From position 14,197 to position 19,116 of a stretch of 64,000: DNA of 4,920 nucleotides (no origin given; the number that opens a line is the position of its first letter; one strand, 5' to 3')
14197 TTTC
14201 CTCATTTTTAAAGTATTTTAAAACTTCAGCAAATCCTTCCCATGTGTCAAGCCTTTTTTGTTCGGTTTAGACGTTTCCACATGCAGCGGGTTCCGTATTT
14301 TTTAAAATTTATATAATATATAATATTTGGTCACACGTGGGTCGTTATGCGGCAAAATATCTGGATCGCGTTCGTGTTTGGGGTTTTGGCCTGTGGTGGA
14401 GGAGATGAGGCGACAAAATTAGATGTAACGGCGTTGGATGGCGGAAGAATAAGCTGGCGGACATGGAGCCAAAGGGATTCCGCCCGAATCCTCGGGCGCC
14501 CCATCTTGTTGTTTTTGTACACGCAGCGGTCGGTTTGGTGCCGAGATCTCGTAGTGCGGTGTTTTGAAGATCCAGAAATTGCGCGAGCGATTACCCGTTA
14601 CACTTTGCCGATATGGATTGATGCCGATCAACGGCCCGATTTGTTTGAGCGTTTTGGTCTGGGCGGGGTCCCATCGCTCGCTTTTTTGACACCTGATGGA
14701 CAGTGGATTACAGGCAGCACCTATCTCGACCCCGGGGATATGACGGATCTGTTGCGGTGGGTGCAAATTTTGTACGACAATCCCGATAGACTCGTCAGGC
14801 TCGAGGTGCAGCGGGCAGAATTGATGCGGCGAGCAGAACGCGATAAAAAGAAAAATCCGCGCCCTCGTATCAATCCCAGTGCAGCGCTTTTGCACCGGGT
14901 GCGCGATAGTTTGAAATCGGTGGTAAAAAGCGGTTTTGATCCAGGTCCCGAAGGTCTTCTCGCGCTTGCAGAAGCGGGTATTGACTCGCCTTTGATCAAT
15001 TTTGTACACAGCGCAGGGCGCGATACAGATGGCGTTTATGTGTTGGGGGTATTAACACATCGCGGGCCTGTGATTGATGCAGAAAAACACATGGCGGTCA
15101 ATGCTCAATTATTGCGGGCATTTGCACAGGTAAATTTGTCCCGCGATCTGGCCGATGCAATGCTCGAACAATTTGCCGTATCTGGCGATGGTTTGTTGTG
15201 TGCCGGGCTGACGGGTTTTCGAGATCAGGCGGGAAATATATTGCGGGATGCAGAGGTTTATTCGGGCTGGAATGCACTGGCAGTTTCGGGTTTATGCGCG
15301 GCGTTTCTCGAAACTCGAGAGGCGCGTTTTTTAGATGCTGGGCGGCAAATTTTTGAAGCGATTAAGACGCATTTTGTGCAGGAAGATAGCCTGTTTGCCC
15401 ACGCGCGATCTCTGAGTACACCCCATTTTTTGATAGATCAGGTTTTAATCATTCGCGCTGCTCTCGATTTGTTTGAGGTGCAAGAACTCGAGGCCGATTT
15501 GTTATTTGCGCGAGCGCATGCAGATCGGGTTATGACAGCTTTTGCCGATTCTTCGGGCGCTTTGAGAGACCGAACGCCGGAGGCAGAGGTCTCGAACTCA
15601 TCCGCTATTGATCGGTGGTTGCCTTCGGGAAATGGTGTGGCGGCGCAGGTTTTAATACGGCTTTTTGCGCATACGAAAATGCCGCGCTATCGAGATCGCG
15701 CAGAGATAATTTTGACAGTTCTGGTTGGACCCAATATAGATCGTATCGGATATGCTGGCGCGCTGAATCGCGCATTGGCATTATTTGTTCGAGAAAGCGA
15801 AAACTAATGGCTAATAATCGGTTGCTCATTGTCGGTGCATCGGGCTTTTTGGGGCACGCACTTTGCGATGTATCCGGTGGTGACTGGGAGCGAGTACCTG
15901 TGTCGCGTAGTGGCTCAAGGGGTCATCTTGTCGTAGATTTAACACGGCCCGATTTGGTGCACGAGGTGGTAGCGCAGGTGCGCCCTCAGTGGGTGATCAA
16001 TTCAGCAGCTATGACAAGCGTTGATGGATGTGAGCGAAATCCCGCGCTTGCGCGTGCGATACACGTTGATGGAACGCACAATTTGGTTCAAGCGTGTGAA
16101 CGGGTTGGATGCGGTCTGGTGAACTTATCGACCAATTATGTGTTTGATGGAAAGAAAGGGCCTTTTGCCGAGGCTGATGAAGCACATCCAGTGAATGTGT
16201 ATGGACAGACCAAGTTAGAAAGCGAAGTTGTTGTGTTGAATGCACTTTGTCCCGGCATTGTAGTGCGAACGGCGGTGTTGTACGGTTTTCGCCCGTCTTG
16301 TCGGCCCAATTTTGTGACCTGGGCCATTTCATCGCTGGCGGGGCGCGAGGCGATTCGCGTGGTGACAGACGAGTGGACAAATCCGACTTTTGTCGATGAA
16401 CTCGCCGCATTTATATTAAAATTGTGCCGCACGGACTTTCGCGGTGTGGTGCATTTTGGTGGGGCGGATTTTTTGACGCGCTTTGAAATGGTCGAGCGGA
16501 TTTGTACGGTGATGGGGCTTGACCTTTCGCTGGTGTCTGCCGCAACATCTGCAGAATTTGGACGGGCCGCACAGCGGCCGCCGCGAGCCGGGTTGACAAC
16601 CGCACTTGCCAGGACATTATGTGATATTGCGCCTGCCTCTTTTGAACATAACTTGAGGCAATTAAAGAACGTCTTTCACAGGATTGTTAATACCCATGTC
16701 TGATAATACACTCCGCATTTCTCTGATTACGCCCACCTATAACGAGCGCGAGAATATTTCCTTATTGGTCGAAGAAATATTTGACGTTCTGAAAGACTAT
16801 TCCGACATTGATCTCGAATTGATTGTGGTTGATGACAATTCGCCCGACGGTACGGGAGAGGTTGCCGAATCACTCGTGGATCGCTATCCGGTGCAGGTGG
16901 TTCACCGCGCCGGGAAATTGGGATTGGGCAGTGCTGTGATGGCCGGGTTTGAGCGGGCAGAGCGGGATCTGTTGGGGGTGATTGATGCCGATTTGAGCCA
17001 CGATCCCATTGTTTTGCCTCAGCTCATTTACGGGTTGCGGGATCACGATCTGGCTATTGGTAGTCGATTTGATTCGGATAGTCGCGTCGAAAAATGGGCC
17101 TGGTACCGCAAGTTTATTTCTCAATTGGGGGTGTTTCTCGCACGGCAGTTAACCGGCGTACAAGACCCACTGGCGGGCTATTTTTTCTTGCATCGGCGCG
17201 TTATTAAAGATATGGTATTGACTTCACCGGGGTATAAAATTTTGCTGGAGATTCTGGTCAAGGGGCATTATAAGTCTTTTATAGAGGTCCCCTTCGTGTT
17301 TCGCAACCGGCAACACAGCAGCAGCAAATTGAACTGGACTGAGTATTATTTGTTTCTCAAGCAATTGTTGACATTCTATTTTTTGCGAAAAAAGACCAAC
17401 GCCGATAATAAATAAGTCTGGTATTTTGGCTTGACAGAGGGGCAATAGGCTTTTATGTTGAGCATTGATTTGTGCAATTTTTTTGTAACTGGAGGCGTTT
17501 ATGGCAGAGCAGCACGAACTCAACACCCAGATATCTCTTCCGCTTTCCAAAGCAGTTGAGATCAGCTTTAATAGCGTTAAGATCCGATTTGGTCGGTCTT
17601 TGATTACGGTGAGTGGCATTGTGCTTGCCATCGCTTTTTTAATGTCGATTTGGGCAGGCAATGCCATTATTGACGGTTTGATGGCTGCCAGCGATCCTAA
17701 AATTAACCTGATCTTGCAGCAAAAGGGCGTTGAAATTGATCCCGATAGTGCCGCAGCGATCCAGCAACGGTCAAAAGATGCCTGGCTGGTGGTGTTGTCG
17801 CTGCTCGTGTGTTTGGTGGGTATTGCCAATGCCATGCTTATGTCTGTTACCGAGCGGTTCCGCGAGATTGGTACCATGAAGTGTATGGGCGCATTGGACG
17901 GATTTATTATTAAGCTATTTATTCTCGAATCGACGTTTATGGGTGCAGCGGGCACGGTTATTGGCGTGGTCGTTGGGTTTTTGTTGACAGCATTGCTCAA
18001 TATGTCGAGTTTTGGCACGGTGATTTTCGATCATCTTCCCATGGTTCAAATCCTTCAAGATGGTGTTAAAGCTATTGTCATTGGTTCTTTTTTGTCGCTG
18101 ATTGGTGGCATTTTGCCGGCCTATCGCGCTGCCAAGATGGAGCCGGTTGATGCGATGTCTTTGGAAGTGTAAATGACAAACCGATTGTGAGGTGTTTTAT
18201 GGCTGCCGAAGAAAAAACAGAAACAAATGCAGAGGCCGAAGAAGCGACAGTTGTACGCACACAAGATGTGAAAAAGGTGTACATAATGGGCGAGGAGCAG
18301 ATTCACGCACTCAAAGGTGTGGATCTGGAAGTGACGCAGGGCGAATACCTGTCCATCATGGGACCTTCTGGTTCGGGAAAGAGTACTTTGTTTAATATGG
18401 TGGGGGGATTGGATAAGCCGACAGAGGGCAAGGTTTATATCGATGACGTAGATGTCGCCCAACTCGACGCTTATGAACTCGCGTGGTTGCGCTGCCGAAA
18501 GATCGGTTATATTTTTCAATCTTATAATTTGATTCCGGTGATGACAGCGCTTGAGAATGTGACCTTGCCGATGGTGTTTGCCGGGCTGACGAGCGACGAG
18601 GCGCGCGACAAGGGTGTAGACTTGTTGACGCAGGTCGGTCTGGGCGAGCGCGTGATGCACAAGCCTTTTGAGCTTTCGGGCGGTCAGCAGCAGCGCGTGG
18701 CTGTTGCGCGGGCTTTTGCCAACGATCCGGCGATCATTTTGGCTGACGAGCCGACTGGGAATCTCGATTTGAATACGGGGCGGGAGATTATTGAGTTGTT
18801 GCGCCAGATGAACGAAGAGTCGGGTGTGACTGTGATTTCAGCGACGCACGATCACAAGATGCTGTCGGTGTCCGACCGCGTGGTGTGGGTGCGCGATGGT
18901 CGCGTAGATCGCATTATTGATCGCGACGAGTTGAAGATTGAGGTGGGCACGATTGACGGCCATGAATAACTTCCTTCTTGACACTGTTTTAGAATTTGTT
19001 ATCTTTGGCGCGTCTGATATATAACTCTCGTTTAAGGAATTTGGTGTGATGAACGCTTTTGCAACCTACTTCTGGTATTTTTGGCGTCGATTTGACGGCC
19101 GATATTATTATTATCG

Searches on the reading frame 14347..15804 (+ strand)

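Call 53: search_protein_families(library=pfam, proteins=[window:14347-15804:+], max_evalue=0.0001)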
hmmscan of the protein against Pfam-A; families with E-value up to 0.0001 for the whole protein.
window:14347-15804:+ (486 aa): 1 family
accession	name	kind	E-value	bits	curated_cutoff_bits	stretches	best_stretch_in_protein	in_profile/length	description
PF03190.21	Thioredox_DsbH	-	4.7e-12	46.6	27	1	34-142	19-137/163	Protein of unknown function, DUF255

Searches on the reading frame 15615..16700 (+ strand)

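Call 53: search_protein_families(library=pfam, proteins=[window:15615-16700:+], max_evalue=0.0001)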
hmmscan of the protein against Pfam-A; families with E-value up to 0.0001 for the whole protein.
window:15615-16700:+ (362 aa): 6 families
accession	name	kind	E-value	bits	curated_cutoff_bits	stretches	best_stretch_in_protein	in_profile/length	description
PF04321.23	RmlD_sub_bind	-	3.2e-62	210.6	27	1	69-350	2-281/287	RmlD substrate binding domain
PF01370.27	Epimerase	-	1.3e-21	77.5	20.9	1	71-273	2-227/240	NAD dependent epimerase/dehydratase family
PF16363.11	GDP_Man_Dehyd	-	8.4e-12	45.6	27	1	107-209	59-166/332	GDP-mannose 4,6 dehydratase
PF02719.21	Polysacc_synt_2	-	5.3e-08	32.8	20.2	1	105-209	59-151/293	Polysaccharide biosynthesis protein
PF01073.25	3Beta_HSD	-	2.8e-07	30.3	22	1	85-210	30-160/280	3-beta hydroxysteroid dehydrogenase/isomerase family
PF07993.18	NAD_binding_4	-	1.7e-06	27.9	20.1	1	125-224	90-209/258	Male sterility protein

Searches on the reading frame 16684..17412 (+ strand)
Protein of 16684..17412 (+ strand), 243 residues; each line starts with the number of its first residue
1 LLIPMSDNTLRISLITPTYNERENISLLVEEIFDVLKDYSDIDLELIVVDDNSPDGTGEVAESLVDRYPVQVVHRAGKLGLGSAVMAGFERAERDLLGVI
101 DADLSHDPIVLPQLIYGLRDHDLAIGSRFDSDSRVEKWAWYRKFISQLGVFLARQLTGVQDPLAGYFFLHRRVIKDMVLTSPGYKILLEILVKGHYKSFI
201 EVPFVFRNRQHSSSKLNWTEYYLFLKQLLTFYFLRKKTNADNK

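Call 54: search_protein_families(library=pfam, proteins=[window:16684-17412:+], max_evalue=0.0001)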
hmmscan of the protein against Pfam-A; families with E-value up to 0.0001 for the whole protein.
window:16684-17412:+ (243 aa): 2 families
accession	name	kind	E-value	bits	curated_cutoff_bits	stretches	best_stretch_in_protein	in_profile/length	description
PF00535.33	Glycos_transf_2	-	8.4e-27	94.6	23.3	1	13-156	1-146/168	Glycosyl transferase family 2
PF13641.12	Glyco_tranf_2_3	-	2.6e-09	37.9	27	1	12-173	3-169/230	Glycosyltransferase like family 2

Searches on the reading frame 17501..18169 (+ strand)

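Call 54: search_protein_families(library=pfam, proteins=[window:17501-18169:+], max_evalue=0.0001)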
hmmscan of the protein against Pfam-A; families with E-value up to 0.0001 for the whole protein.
window:17501-18169:+ (223 aa): 1 family
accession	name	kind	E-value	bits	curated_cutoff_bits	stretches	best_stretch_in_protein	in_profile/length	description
PF02687.27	FtsX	-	7.4e-20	71.6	25.5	1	97-215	4-120/120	FtsX-like permease C-terminal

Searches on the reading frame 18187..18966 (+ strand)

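Call 54: search_protein_families(library=pfam, proteins=[window:18187-18966:+], max_evalue=0.0001)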
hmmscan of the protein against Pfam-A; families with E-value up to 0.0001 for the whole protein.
window:18187-18966:+ (260 aa): 2 families
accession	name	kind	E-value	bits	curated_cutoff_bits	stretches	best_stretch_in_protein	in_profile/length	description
PF00005.33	ABC_tran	-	3.5e-33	115.5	25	1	42-190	1-136/137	ABC transporter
PF02463.25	SMC_N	-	1.3e-06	28.5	40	0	162-236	136-212/220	RecF/RecN/SMC N terminal domain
